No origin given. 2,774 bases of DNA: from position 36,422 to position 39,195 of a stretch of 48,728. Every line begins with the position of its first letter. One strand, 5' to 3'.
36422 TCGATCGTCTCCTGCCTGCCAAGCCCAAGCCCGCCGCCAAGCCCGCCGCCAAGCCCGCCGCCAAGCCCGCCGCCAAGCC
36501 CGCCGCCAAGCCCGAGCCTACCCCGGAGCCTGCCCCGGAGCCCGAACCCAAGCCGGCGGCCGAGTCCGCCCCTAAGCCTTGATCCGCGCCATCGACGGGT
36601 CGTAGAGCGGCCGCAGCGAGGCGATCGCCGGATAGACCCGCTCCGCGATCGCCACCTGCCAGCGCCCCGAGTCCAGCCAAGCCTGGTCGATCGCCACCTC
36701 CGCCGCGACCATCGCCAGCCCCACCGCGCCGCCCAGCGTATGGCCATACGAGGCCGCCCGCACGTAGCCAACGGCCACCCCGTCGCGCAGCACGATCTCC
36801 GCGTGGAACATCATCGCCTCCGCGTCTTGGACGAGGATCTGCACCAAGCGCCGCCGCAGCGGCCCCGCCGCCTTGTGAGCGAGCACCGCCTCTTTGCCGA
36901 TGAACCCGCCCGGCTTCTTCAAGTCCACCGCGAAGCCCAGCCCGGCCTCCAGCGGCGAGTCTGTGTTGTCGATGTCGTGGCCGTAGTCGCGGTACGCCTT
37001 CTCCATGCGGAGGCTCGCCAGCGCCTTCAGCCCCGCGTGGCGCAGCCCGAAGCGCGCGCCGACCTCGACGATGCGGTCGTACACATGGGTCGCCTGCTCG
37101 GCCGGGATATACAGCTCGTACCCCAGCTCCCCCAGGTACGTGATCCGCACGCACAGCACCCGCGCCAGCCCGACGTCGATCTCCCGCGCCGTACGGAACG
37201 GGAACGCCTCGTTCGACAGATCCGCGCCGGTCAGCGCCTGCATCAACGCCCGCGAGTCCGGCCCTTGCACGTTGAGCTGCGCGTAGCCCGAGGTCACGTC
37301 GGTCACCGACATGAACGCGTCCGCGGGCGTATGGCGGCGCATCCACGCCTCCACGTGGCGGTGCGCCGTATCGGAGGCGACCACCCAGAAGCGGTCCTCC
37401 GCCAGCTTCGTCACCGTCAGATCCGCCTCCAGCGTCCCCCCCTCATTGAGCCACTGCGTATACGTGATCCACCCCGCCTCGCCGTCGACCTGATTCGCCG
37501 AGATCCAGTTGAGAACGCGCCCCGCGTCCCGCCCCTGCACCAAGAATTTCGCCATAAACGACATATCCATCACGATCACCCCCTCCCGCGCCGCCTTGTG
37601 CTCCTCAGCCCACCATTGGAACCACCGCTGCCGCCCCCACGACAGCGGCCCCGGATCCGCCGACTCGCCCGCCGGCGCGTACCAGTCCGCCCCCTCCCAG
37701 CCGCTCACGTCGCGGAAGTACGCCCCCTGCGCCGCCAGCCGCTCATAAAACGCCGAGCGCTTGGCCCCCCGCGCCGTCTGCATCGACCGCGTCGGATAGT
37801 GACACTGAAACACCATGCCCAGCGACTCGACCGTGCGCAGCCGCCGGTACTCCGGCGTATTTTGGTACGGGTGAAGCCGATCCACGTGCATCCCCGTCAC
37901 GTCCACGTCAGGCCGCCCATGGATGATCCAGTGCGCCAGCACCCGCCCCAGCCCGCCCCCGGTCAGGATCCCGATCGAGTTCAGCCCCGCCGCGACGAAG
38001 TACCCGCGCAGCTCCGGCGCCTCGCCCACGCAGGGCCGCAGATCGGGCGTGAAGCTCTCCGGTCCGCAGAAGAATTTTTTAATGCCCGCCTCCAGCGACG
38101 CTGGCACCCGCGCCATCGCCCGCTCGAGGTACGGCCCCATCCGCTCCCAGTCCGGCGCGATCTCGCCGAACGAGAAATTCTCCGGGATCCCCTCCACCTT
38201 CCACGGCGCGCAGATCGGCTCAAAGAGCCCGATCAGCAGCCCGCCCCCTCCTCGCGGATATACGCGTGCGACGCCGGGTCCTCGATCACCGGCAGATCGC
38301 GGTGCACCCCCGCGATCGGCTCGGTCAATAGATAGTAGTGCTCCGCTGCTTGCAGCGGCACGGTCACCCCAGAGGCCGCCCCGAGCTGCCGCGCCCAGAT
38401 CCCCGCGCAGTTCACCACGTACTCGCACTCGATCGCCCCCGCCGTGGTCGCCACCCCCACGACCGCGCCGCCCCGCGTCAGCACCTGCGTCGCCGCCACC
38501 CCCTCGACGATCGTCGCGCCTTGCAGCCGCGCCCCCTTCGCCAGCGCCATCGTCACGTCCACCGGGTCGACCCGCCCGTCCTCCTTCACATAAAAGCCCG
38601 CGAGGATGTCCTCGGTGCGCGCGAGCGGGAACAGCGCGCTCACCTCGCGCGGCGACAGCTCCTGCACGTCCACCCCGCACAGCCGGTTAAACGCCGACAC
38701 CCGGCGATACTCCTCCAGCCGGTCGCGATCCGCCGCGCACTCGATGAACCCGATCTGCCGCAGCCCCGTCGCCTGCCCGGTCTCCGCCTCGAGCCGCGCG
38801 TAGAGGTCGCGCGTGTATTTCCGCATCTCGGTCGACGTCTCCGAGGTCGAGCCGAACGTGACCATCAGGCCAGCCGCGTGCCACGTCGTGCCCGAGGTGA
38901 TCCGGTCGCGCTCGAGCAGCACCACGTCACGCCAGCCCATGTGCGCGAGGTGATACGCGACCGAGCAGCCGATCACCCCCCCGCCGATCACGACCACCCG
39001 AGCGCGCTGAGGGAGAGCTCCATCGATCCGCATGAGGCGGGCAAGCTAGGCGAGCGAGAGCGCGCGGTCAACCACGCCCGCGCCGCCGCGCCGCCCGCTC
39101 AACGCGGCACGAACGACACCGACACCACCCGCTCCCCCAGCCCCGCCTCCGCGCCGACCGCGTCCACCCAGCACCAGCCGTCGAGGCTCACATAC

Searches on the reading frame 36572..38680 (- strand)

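Call 25: search_protein_families(library=pfam, proteins=[window:36572-38680:-], max_evalue=0.01)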
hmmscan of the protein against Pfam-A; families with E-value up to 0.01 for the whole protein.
window:36572-38680:- (702 aa): 4 families
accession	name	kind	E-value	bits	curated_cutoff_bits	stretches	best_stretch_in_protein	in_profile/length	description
PF01571.26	GCV_T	-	7.8e-75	251.9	25.6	1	312-584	2-255/255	Aminomethyltransferase folate-binding domain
PF08669.17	GCV_T_C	-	3.6e-17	62.5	25.9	1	610-694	1-80/80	Glycine cleavage T-protein C-terminal barrel domain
PF16350.10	FAO_M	-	1.3e-13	51.3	27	1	254-309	1-56/56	FAD dependent oxidoreductase central domain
PF01266.30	DAO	-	1.7e-10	41.4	27.9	1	124-251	242-353/353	FAD dependent oxidoreductase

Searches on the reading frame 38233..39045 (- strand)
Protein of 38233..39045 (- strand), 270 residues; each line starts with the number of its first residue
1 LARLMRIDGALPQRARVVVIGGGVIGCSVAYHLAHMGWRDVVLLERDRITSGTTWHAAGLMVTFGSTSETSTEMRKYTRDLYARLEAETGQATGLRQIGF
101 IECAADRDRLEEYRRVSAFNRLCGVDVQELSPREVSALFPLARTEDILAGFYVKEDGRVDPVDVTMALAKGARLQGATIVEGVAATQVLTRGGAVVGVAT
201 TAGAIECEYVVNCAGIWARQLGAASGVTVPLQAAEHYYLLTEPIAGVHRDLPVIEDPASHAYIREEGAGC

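Call 82: search_protein_families(library=pfam, proteins=[window:38233-39045:-], max_evalue=0.001)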
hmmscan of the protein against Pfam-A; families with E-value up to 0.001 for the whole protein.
window:38233-39045:- (270 aa): 10 families
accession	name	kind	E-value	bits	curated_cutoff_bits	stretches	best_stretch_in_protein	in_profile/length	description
PF01266.30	DAO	-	4.7e-53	181.4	27.9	1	16-266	1-260/353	FAD dependent oxidoreductase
PF00890.30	FAD_binding_2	-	4.4e-07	29.9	20.4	1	17-200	2-180/414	FAD binding domain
PF07992.20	Pyr_redox_2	-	7.5e-07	29.3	26.1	1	14-50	142-178/291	Pyridine nucleotide-disulphide oxidoreductase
PF13450.12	NAD_binding_8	-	2.2e-05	25.1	21.9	1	19-84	1-67/68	NAD(P)-binding Rossmann-like domain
PF04820.20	Trp_halogenase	-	0.00015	21.2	21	0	162-222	158-219/458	Tryptophan halogenase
PF00070.33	Pyr_redox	-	0.00022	22.1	22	1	16-47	1-32/82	Pyridine nucleotide-disulphide oxidoreductase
PF13738.12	Pyr_redox_3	-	0.00028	20.7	30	0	18-62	1-46/305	Pyridine nucleotide-disulphide oxidoreductase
PF01946.23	Thi4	-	0.00037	20.3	26.2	0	16-57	19-60/235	Thi4 family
PF00899.27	ThiF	-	0.00042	20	28.1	1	14-50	20-56/238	ThiF family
PF02558.23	ApbA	-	0.00064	19.8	22.2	0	17-71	1-51/150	Ketopantoate reductase PanE/ApbA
